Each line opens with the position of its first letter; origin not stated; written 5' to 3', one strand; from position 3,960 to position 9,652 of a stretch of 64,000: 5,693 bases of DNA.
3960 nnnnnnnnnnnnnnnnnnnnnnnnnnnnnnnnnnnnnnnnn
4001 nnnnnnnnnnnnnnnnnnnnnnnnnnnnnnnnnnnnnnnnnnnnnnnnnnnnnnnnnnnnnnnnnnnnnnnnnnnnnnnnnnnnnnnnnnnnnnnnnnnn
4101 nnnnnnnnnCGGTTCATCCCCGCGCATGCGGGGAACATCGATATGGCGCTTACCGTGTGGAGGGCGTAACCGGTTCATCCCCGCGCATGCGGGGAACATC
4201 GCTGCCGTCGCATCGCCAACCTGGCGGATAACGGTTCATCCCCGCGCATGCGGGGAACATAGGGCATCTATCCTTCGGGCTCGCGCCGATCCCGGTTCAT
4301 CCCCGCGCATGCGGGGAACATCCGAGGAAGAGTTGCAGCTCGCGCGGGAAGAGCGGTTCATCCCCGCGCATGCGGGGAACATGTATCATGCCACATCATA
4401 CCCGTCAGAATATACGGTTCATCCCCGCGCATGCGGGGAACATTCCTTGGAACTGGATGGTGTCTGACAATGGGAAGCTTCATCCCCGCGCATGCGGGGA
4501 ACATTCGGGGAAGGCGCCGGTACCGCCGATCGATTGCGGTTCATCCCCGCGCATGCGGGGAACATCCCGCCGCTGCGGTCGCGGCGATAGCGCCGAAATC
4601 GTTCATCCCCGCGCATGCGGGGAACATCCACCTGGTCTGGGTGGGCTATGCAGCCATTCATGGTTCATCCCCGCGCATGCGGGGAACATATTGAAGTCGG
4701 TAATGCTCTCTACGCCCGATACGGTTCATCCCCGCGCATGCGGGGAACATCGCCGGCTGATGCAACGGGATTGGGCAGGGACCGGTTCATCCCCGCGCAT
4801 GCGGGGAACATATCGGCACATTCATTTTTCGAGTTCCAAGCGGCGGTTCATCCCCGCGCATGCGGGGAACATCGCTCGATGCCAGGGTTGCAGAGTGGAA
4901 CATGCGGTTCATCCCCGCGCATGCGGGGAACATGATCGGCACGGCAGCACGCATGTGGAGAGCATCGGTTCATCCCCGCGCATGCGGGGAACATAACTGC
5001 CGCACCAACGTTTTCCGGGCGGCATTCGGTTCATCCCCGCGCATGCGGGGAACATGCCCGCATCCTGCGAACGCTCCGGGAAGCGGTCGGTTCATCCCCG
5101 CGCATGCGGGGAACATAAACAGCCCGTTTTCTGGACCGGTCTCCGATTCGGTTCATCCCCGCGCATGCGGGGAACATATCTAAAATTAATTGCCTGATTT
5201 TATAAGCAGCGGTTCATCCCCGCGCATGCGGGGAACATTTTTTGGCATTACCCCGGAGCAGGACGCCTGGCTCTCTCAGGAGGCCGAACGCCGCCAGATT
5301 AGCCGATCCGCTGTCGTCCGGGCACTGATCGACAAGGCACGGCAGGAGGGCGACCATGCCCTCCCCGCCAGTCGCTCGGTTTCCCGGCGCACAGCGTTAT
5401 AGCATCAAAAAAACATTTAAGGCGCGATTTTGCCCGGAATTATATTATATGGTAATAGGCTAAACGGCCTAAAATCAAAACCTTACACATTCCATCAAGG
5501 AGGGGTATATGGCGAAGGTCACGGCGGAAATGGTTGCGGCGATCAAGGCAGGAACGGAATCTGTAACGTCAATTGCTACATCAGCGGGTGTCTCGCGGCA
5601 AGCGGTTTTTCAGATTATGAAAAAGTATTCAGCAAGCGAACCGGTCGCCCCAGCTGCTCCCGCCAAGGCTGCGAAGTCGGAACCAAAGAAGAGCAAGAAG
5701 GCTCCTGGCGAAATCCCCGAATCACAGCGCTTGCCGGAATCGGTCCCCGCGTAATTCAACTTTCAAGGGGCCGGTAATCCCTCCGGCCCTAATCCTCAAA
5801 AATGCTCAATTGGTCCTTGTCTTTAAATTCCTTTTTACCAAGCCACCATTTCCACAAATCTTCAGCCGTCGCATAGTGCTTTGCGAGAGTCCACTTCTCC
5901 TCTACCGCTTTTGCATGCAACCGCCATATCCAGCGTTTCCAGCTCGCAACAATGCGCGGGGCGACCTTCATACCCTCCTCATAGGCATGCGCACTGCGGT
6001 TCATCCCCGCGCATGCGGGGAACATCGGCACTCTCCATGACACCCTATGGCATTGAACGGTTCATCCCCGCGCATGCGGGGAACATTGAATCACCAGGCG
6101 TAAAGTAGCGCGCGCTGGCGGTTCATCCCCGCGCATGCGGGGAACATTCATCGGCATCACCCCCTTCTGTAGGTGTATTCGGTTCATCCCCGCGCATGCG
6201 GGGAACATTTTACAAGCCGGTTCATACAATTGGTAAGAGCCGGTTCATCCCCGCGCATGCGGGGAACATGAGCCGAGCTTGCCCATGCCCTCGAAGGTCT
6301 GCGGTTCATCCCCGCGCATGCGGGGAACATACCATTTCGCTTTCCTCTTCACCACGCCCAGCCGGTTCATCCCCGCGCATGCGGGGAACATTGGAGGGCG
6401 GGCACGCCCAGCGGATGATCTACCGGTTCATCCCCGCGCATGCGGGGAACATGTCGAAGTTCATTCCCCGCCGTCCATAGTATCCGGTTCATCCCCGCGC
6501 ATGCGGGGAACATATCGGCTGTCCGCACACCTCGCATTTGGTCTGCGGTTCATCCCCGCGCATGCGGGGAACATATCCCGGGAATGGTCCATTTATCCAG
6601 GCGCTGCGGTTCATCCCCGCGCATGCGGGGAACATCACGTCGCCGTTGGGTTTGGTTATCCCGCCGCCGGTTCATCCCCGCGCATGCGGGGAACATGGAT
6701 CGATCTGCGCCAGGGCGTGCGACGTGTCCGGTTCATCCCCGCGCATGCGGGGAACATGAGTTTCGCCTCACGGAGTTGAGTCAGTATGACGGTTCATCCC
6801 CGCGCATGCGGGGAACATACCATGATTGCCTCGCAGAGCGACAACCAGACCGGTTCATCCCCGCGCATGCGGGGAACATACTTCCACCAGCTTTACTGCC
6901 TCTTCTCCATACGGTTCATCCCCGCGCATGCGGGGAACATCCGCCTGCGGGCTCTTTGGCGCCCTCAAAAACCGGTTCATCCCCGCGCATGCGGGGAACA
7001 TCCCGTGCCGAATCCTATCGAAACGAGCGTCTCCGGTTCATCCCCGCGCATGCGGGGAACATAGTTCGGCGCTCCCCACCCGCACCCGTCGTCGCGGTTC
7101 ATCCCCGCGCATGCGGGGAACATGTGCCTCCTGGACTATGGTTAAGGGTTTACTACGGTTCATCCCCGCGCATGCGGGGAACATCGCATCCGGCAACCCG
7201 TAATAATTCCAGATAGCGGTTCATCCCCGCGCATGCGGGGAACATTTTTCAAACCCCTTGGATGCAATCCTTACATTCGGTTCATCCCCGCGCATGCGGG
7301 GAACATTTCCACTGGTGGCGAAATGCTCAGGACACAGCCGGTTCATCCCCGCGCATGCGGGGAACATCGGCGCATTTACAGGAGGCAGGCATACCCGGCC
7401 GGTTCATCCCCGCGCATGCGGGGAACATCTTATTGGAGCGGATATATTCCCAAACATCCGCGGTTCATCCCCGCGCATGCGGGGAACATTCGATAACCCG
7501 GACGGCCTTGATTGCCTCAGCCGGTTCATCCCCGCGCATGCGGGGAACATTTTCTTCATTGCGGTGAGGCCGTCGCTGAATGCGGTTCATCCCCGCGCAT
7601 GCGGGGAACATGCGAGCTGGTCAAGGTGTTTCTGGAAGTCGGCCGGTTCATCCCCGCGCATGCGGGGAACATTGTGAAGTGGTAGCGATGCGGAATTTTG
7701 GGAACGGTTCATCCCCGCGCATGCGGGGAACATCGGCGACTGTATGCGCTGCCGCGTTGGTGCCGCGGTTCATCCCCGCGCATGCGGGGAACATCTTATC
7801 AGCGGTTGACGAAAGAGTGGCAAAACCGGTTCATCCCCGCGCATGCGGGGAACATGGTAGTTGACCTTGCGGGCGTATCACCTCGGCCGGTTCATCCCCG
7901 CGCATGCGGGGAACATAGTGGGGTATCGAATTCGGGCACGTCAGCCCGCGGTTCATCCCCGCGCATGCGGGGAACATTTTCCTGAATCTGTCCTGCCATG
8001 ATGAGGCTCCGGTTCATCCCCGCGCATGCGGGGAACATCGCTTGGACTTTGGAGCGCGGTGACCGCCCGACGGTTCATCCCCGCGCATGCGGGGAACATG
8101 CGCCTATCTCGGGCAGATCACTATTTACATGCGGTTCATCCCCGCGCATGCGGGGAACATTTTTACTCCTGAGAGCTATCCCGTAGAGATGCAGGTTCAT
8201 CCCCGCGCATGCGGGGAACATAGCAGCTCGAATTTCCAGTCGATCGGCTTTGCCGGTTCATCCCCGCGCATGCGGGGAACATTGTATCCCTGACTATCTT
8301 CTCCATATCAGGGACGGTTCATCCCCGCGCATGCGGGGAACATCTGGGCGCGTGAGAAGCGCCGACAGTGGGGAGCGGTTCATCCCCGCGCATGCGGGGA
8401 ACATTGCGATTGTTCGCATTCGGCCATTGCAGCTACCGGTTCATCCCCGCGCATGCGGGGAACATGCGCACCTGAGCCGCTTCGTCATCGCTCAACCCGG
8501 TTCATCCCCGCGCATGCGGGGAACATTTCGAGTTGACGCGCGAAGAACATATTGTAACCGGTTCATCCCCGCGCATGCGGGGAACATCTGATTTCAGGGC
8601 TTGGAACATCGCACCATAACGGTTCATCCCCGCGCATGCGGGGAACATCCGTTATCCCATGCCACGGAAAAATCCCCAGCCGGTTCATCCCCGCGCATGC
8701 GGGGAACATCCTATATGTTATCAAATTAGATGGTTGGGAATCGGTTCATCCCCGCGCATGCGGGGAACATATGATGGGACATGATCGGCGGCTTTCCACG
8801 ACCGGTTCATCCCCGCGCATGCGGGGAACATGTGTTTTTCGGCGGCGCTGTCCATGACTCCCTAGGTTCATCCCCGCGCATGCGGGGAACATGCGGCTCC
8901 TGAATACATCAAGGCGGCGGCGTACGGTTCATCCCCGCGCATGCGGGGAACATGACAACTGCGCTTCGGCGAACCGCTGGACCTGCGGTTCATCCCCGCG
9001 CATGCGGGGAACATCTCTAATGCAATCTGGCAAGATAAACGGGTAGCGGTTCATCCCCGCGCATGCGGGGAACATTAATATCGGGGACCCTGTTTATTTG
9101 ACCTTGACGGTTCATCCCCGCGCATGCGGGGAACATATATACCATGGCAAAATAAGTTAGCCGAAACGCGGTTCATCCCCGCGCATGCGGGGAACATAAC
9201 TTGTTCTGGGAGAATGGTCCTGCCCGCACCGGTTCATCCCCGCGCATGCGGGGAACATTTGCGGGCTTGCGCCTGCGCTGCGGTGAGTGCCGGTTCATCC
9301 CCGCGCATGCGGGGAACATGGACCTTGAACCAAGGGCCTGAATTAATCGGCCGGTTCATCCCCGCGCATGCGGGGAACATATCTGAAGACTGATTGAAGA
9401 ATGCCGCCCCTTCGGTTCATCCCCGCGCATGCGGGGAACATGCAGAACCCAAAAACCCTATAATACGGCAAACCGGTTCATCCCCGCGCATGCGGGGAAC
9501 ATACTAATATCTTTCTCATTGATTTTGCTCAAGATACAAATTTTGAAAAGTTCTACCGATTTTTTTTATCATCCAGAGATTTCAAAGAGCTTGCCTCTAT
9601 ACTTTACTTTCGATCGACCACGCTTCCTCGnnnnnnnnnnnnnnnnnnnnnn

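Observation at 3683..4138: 398-bp phage gene block sits exactly in a spacer slot, and its trailer-proximal 32 nt are preceded by an AAG PAM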

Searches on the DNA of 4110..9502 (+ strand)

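Call 47: search_dna_similar(query=window:4110-9502:+, collection=phages, mode=distant, max_evalue=1, max_rows=30)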
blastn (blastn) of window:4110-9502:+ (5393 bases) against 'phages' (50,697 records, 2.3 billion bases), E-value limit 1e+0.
Records with a match: 14; places in all: 16; records where one place covers at least 80% of the query: 0.
Best place of each record, by identity: 80-90% 9; 60-80% 5.
By first word of the organism name: Propionibacterium 9; Ralstonia 2; Saccharomonospora 1; Bacteriophage 1; Escherichia 1.
By host as written in the record: Propionibacterium freudenreichii TL110 9; Ralstonia solanacearum 2; Saccharomonospora sp. 1; - 1; Escherichia coli O157:H7 ATCC 43895 1.
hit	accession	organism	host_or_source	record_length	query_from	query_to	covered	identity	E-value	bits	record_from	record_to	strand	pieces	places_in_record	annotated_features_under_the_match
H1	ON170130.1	Ralstonia phage YO077_2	Ralstonia solanacearum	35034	59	5146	18%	74.1%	1e-3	532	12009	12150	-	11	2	record has no annotation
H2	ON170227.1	Ralstonia phage YO134_1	Ralstonia solanacearum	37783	59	5146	18%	74.1%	1e-3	532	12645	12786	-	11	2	record has no annotation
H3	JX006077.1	Saccharomonospora phage PIS 136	Saccharomonospora sp.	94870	2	5205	10%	74.0%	3e-3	338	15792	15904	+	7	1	none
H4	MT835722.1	Bacteriophage sp.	human fecal samples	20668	1889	5146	7%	72.1%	4e-2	191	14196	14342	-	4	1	record has no annotation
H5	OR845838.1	Escherichia phage ECO95 1-6-1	Escherichia coli O157:H7 ATCC 43895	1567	2132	2464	3%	71.3%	1e-1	91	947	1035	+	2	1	record has no annotation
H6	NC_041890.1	Propionibacterium phage Anatole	Propionibacterium freudenreichii TL110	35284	3461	3501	1%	85.4%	4e-2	48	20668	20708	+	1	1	26: hypothetical protein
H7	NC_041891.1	Propionibacterium phage B22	Propionibacterium freudenreichii TL110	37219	3461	3501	1%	85.4%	4e-2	48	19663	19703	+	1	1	none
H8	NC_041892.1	Propionibacterium phage B3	Propionibacterium freudenreichii TL110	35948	3461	3501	1%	85.4%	4e-2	48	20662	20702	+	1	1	26: hypothetical protein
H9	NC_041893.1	Propionibacterium phage Doucette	Propionibacterium freudenreichii TL110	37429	3461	3501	1%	85.4%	4e-2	48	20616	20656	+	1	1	26: hypothetical protein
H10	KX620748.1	Propionibacterium phage Anatole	Propionibacterium freudenreichii TL110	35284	3461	3501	1%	85.4%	4e-2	48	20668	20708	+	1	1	26: hypothetical protein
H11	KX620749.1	Propionibacterium phage B3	Propionibacterium freudenreichii TL110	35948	3461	3501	1%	85.4%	4e-2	48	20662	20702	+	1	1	26: hypothetical protein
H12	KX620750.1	Propionibacterium phage B22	Propionibacterium freudenreichii TL110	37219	3461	3501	1%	85.4%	4e-2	48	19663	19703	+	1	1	none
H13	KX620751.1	Propionibacterium phage Doucette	Propionibacterium freudenreichii TL110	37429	3461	3501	1%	85.4%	4e-2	48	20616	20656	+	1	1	26: hypothetical protein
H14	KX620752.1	Propionibacterium phage E1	Propionibacterium freudenreichii TL110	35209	3461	3501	1%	85.4%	4e-2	48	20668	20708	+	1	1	26: hypothetical protein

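Call 62: search_dna_similar(query=window:5239-5996:+, collection=plasmids, mode=distant, max_evalue=0.01, max_rows=10)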
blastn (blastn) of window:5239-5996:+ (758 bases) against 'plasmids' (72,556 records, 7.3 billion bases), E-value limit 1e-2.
No match.

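Call 63: search_dna_similar(query=window:5239-5996:+, collection=phages, mode=distant, max_evalue=0.01, max_rows=10)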
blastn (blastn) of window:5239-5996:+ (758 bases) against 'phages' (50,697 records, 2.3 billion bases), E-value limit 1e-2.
No match.
